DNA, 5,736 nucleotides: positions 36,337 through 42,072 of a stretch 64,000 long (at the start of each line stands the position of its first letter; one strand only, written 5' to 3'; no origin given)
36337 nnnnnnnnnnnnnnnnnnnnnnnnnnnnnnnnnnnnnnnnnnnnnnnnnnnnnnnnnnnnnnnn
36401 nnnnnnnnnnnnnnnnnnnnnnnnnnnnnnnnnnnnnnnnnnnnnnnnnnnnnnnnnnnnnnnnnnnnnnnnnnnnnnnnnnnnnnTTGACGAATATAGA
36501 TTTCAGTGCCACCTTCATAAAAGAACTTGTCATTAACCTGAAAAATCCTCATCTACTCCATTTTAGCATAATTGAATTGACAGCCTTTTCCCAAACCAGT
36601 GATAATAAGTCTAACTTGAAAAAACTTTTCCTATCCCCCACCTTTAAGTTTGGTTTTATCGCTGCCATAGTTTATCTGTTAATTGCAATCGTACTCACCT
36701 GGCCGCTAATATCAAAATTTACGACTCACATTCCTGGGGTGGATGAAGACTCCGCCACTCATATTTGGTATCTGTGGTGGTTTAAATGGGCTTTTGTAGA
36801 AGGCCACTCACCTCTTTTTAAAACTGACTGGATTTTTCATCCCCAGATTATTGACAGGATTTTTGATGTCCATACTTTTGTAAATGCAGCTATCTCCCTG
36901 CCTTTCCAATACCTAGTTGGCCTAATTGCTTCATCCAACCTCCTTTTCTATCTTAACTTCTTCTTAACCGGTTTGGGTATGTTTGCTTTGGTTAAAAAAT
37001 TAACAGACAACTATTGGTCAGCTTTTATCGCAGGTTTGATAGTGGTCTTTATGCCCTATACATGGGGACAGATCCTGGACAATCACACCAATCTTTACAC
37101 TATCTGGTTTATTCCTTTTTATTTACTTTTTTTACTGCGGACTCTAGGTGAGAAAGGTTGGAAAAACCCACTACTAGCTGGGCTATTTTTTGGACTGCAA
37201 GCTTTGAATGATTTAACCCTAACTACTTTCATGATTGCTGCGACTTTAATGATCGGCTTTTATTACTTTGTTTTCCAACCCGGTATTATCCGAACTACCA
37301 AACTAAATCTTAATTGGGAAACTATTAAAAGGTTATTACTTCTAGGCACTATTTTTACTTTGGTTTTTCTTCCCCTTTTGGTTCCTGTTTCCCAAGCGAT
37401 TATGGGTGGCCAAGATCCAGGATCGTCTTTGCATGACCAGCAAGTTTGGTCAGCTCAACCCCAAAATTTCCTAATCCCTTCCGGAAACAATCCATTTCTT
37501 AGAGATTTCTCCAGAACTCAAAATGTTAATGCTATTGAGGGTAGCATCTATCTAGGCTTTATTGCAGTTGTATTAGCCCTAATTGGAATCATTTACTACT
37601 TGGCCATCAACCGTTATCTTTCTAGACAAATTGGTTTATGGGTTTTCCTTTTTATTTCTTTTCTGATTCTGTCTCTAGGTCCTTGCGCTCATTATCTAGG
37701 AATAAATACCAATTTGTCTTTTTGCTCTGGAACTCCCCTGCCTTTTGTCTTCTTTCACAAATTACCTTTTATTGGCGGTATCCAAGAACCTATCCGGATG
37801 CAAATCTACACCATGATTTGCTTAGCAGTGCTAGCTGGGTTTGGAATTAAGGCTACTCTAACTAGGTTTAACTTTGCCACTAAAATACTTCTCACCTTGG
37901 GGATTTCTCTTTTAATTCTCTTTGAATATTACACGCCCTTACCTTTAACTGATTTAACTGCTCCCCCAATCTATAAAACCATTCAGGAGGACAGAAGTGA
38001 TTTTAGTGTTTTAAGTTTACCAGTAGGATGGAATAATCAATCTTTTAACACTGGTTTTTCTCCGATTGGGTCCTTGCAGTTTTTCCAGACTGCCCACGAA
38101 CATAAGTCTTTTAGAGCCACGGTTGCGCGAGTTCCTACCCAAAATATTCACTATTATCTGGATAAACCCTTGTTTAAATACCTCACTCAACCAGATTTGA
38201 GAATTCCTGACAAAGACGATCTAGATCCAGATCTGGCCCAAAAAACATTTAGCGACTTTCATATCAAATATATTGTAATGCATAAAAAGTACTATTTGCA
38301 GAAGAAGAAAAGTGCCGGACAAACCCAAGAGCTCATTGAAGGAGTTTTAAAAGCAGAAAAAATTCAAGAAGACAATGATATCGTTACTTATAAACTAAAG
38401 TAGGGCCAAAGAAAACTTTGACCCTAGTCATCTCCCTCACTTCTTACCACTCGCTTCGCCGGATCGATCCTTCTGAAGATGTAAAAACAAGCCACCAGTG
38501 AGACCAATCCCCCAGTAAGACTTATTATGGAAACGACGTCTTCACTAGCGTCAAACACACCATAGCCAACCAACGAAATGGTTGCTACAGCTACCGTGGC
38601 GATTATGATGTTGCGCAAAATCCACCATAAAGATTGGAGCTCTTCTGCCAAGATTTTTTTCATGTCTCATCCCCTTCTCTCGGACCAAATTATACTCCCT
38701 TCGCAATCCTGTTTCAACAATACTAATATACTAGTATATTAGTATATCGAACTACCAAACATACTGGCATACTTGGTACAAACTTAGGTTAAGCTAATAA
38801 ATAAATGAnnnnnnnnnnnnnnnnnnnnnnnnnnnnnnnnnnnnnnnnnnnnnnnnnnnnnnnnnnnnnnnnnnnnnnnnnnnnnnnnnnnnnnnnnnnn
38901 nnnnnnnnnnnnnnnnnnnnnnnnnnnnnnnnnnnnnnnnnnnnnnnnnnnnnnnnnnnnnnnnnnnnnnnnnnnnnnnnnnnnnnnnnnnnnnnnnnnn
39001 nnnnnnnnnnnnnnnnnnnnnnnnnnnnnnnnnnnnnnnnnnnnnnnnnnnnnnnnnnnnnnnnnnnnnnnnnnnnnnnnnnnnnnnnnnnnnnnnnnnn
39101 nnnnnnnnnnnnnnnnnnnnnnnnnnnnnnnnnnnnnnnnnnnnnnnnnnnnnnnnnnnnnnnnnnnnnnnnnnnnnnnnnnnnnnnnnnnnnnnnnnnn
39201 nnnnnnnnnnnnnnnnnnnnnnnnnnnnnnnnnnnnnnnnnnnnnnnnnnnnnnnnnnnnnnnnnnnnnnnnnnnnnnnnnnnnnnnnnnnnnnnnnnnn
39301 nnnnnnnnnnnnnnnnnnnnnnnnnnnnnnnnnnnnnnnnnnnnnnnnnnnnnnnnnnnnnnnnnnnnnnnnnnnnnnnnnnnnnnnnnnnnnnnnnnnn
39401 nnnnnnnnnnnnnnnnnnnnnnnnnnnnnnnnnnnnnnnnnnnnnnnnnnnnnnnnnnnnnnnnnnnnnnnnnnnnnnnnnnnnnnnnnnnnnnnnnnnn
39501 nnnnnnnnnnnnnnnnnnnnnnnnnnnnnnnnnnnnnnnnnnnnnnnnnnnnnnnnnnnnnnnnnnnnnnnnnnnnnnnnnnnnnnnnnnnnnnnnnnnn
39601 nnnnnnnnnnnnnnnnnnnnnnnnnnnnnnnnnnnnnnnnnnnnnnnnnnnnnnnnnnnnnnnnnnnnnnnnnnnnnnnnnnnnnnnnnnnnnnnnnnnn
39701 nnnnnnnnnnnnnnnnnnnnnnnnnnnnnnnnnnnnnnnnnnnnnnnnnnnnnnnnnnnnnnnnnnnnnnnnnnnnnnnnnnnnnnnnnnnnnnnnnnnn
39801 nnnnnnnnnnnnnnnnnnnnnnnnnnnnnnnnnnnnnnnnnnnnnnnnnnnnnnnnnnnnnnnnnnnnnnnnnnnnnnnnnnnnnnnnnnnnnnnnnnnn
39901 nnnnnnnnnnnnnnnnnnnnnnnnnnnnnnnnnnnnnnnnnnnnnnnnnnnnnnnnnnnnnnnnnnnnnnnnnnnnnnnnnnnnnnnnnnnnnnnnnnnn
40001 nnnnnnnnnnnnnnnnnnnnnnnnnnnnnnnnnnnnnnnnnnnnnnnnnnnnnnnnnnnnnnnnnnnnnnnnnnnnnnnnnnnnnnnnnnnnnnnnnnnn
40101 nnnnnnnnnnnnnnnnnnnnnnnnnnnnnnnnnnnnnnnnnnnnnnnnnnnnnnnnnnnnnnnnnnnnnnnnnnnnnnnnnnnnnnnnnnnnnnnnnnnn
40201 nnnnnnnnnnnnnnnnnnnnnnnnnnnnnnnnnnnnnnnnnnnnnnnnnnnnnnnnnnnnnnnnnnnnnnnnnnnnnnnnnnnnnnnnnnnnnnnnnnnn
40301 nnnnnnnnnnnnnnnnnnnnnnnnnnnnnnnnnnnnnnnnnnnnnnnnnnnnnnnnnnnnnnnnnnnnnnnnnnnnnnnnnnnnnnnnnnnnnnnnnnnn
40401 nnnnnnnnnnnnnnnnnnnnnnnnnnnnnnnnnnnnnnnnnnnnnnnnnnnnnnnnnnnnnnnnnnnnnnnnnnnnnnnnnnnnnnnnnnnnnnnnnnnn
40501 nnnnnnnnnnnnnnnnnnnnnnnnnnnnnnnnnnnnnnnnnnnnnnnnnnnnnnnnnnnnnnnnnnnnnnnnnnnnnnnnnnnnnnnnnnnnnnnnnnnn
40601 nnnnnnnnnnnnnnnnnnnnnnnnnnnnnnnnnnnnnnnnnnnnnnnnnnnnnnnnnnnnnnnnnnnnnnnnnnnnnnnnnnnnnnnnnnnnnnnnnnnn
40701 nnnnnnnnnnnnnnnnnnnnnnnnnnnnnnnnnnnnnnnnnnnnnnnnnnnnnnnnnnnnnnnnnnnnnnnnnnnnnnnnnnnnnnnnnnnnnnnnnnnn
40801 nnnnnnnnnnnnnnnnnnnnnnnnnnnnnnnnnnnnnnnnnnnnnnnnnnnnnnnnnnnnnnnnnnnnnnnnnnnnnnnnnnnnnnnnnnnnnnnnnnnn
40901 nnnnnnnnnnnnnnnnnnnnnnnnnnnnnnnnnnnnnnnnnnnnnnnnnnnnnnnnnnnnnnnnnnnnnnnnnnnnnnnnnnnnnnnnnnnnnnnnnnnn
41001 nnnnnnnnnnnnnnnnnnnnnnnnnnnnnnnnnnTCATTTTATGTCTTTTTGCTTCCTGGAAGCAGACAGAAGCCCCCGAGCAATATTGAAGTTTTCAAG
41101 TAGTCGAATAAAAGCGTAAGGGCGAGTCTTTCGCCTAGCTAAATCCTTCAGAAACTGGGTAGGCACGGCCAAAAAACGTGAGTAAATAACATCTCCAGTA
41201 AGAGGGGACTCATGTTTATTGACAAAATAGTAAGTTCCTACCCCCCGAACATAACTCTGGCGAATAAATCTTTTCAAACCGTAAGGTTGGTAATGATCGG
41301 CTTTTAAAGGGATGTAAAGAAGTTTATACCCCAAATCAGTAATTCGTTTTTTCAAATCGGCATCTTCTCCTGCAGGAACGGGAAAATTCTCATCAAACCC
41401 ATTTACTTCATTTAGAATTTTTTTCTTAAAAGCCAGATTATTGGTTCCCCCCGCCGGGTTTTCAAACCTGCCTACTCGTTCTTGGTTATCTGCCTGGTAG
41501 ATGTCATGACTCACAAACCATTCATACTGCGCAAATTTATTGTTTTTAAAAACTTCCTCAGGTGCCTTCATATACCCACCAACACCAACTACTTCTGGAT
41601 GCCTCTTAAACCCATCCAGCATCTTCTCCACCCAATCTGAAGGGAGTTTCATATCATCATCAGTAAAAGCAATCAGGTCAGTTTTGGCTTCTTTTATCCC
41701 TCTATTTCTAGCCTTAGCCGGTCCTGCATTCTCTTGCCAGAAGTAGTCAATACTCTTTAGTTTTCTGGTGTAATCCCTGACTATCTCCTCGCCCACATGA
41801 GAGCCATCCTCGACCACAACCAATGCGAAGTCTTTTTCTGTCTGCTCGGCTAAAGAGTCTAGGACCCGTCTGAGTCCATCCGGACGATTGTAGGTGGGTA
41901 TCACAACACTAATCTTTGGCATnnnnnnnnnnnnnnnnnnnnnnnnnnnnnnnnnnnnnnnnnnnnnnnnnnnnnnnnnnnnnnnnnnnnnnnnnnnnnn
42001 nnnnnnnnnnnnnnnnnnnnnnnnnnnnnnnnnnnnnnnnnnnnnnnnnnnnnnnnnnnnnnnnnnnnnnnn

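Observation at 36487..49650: Triplicated novel polytopic membrane-protein family with GT-C-like features (one copy at 36.5 kb, a tandem pair at 45.5-49.6 kb)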

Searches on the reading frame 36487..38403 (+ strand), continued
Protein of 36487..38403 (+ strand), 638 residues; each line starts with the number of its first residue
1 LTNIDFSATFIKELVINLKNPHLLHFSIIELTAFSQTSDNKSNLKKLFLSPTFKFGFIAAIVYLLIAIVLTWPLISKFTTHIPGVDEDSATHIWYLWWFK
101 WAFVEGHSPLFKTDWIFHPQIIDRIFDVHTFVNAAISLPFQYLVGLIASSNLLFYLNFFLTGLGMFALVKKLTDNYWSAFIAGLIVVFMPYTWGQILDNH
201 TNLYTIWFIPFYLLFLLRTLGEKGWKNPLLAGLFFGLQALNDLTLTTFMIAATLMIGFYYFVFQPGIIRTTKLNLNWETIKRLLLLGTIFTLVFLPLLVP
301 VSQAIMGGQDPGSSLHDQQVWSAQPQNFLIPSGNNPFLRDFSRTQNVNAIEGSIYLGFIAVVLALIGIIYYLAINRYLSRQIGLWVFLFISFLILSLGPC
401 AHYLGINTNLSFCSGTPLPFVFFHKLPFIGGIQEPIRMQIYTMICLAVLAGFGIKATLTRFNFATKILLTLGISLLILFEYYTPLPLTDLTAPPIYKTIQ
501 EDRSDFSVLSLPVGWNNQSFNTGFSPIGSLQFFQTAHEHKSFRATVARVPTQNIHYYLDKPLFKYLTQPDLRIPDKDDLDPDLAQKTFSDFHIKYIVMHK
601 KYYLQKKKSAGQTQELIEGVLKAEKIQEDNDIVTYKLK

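Call 64: find_encoding_contigs(protein=P0044, flank=10000, max_places=2)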
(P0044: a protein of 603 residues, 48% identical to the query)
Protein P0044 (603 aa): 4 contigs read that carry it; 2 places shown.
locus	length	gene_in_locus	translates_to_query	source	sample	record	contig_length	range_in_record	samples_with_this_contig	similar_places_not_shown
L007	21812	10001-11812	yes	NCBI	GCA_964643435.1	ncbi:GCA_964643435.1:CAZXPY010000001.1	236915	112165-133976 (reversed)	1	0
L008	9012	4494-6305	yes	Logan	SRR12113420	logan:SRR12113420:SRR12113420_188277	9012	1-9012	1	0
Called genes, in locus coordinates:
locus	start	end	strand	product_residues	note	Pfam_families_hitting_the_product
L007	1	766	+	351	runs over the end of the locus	PF02655:ATP-grasp_3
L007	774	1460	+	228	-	PF00702:Hydrolase, PF12710:HAD (weak), PF13419:HAD_2, PF13242:Hydrolase_like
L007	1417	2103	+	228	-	PF00535:Glycos_transf_2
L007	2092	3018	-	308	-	PF01408:GFO_IDH_MocA, PF22725:GFO_IDH_MocA_C3, PF02894:GFO_IDH_MocA_C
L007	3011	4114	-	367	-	PF00155:Aminotran_1_2 (weak), PF01041:DegT_DnrJ_EryC1, PF01212:Beta_elim_lyase, PF00266:Aminotran_5, PF01053:Cys_Met_Meta_PP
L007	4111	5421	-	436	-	PF02366:PMT, PF13231:PMT_2 (weak)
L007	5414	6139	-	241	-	PF00535:Glycos_transf_2, PF10111:Glyco_tranf_2_2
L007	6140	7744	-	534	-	PF03901:Glyco_transf_22 (weak), PF13231:PMT_2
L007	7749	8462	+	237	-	PF05401:NodS (weak), PF13489:Methyltransf_23, PF00398:RrnaAD (weak), PF01209:Ubie_methyltran (weak), PF13847:Methyltransf_31, PF08241:Methyltransf_11, PF08242:Methyltransf_12, PF13649:Methyltransf_25, +2 more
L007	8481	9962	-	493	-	PF09852:DUF2079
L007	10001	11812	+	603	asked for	-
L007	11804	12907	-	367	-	PF00534:Glycos_transf_1, PF13692:Glyco_trans_1_4, PF13524:Glyco_trans_1_2 (weak)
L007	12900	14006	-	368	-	PF13439:Glyco_transf_4, PF00534:Glycos_transf_1, PF13692:Glyco_trans_1_4, PF20706:GT4-conflict (weak)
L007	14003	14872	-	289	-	PF00535:Glycos_transf_2, PF03071:GNT-I (weak), PF10111:Glyco_tranf_2_2, PF13641:Glyco_tranf_2_3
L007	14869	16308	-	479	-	PF01943:Polysacc_synt, PF13440:Polysacc_synt_3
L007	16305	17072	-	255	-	PF03848:TehB, PF13489:Methyltransf_23, PF13847:Methyltransf_31, PF08241:Methyltransf_11, PF08242:Methyltransf_12 (weak), PF13649:Methyltransf_25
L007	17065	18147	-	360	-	PF20706:GT4-conflict, PF00534:Glycos_transf_1, PF13692:Glyco_trans_1_4, PF13524:Glyco_trans_1_2 (weak)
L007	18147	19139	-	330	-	PF01073:3Beta_HSD, PF01370:Epimerase, PF02719:Polysacc_synt_2 (weak), PF04321:RmlD_sub_bind, PF16363:GDP_Man_Dehyd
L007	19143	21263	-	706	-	-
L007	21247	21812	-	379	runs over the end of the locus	PF13439:Glyco_transf_4, PF00534:Glycos_transf_1, PF13692:Glyco_trans_1_4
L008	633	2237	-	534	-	PF03901:Glyco_transf_22 (weak), PF13231:PMT_2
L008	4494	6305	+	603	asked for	-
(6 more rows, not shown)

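Call 80: find_encoding_contigs(protein=P0059, flank=8000, max_places=1)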
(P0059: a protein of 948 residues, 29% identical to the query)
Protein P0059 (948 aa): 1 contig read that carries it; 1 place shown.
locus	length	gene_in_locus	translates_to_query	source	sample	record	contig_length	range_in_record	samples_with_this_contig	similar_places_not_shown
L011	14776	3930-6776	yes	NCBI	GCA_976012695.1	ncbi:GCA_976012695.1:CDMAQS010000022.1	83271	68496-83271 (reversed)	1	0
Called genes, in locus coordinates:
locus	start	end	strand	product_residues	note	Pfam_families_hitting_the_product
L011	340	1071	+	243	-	PF02146:SIR2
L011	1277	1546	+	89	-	-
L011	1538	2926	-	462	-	PF00919:UPF0004, PF04055:Radical_SAM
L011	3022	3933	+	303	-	PF08241:Methyltransf_11, PF13649:Methyltransf_25 (weak)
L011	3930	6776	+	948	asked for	PF15711:ILEI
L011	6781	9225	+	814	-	PF11028:TMEM260_N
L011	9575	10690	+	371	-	PF01041:DegT_DnrJ_EryC1, PF00155:Aminotran_1_2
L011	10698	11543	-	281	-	PF08902:DUF1848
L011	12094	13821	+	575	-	PF00005:ABC_tran, PF00006:ATP-synt_ab (faint), PF02463:SMC_N (faint), PF13555:AAA_29 (faint), PF00004:AAA (faint), PF05729:NACHT (faint), PF12848:ABC_tran_Xtn (weak), PF00005:ABC_tran, +3 more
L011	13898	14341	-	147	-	PF00903:Glyoxalase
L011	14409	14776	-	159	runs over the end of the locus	PF00582:Usp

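Call 81: find_encoding_contigs(protein=P0067, flank=8000, max_places=1)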
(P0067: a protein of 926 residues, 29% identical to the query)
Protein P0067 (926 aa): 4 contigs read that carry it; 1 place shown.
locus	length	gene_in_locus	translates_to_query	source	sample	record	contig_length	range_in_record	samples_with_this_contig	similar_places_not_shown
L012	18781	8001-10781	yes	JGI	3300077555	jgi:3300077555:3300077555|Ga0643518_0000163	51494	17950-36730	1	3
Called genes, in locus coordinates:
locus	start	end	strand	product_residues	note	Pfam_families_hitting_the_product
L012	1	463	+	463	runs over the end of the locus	PF01547:SBP_bac_1, PF13416:SBP_bac_8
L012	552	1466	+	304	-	PF00528:BPD_transp_1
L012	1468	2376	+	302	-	PF00528:BPD_transp_1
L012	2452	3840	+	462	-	PF02056:Glyco_hydro_4, PF11975:Glyco_hydro_4C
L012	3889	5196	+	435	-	PF02056:Glyco_hydro_4, PF11975:Glyco_hydro_4C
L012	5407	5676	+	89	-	-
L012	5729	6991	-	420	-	PF00919:UPF0004, PF04055:Radical_SAM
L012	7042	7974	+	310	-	PF08241:Methyltransf_11, PF13649:Methyltransf_25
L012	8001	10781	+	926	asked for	PF15711:ILEI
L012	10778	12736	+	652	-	PF11028:TMEM260_N, PF13231:PMT_2 (weak)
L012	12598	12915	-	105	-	-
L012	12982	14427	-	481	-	PF00370:FGGY_N, PF02782:FGGY_C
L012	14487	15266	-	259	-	PF00106:adh_short, PF08659:KR, PF13561:adh_short_C2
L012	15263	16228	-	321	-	PF01012:ETF, PF00766:ETF_alpha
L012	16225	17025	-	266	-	PF01012:ETF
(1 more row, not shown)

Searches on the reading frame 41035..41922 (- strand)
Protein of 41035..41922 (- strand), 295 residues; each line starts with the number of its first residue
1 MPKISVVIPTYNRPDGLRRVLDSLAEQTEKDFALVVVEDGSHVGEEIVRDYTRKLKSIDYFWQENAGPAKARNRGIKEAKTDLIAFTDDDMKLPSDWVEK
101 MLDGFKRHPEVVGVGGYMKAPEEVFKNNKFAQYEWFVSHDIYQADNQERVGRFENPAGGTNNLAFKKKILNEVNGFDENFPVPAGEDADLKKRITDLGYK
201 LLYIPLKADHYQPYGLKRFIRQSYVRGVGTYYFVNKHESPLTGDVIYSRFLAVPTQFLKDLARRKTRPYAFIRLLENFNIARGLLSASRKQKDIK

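Call 11: search_protein_families(library=pfam, proteins=[window:41035-41922:-], max_evalue=0.001)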
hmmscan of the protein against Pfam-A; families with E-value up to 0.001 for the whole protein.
window:41035-41922:- (295 aa): 6 families
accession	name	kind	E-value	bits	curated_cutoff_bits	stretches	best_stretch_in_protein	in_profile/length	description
PF00535.33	Glycos_transf_2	-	2.1e-29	103.1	23.3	1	5-138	1-132/168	Glycosyl transferase family 2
PF10111.15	Glyco_tranf_2_2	-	4.8e-16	59.5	27.3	1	5-196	1-201/276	Glycosyltransferase like family 2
PF13641.12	Glyco_tranf_2_3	-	6.8e-14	52.9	27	1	2-208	1-208/230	Glycosyltransferase like family 2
PF13632.12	Glyco_trans_2_3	-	0.00011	22.6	27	1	84-258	2-129/198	Glycosyl transferase family group 2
PF02709.20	Glyco_transf_7C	-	0.00043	20.3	23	1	162-210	23-71/78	N-terminal domain of galactosyltransferase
PF13506.12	Glyco_transf_21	-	0.00092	19.2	21.7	0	74-202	24-145/174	Glycosyl transferase family 21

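Call 54: search_solved_structures(query=window:41035-41922:-, max_evalue=0.001)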
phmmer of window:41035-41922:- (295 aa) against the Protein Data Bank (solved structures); distinct sequences matched with E-value up to 0.001: 19.
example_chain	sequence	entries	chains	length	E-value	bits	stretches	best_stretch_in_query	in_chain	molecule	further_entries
2z87_A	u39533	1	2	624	9.1e-19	71.3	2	4-107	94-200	Chondroitin synthase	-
2z86_A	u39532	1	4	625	9.1e-19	71.3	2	4-107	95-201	Chondroitin synthase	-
5hea_A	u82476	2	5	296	3.1e-13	53.1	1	4-99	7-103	Putative glycosyltransferase (GalT1)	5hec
3l7j_A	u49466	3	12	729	4e-09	39.6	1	1-106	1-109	Teichoic acid biosynthesis protein F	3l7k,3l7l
3l7i_A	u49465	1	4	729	4.1e-09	39.6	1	1-106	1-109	Teichoic acid biosynthesis protein F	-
3l7m_A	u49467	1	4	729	4.1e-09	39.6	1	1-106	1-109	Teichoic acid biosynthesis protein F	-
6h1j_A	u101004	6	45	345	7.8e-09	38.6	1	1-132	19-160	Probable ss-1,3-N-acetylglucosaminyltransferase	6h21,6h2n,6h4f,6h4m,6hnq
5tze_C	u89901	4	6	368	1.8e-08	37.4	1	3-98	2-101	Glycosyl transferase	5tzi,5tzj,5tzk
3bcv_A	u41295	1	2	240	2.3e-08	37.1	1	1-102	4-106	Putative glycosyltransferase protein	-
5tz8_A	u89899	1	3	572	4e-08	36.3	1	3-97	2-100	Glycosyl transferase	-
9jma_A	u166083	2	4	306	6.7e-08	35.6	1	4-91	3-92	GalNAc(5)-diNAcBac-PP-undecaprenol beta-1,3-glucosyltransferase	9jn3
8vh7_A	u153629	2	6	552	4.6e-06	29.6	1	2-143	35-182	Heparosan synthase B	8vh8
8viw_A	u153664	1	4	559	4.7e-06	29.5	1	2-143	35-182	Heparosan synthase B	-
5mlz_A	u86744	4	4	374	1.5e-05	27.9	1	3-119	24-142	Dolichol monophosphate mannose synthase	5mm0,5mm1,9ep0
1h7l_A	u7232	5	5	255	4.4e-05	26.4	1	2-112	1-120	SPORE COAT POLYSACCHARIDE BIOSYNTHESIS PROTEIN SPSA | PROTEIN (SPORE COAT POLYSACCHARIDE BIOSYNTHESIS PROTEIN SPSA)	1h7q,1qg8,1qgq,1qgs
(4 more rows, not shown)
